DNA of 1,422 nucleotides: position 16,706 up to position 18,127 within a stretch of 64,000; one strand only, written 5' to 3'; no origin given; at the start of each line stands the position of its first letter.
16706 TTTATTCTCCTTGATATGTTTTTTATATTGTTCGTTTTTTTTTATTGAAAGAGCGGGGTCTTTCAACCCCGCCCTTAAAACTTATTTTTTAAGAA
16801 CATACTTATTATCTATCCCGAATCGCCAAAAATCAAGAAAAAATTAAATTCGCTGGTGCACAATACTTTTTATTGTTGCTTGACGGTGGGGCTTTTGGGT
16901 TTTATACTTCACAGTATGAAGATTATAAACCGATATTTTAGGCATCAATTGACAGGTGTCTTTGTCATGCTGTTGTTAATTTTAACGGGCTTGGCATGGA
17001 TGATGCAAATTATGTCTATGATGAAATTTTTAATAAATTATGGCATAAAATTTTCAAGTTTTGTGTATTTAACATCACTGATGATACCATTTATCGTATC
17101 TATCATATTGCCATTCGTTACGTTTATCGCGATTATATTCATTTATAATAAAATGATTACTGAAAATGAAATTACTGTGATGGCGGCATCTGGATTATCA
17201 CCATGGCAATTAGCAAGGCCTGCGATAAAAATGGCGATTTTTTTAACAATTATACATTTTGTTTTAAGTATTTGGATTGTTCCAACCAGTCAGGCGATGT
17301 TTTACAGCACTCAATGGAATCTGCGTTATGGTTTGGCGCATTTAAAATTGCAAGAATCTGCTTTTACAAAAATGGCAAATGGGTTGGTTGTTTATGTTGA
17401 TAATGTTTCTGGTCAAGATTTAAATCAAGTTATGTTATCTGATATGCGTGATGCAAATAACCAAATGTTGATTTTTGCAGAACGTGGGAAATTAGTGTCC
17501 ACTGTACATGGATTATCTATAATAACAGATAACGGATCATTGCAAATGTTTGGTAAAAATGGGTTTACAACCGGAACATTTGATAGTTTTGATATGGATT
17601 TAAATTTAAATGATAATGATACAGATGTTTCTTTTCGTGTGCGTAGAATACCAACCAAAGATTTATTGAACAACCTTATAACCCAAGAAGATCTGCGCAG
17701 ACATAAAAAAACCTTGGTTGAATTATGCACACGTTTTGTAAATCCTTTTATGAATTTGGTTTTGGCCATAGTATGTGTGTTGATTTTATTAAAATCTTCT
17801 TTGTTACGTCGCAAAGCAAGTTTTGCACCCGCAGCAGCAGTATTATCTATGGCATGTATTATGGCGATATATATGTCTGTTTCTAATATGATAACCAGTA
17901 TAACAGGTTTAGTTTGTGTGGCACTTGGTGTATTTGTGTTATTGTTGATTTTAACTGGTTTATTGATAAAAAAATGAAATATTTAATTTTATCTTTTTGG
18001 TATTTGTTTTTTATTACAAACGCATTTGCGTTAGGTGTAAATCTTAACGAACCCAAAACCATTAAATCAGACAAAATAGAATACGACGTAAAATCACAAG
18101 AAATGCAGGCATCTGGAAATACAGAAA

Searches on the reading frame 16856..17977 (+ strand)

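Call 61: search_protein_families(library=pfam, proteins=[window:16856-17977:+], max_evalue=0.001)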
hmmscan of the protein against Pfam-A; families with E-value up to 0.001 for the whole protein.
window:16856-17977:+ (373 aa): 1 family
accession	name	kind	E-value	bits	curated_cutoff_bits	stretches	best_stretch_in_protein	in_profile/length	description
PF03739.19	LptF_LptG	-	8.3e-55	186.7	27.9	1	26-371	1-351/353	Lipopolysaccharide export system permease LptF/LptG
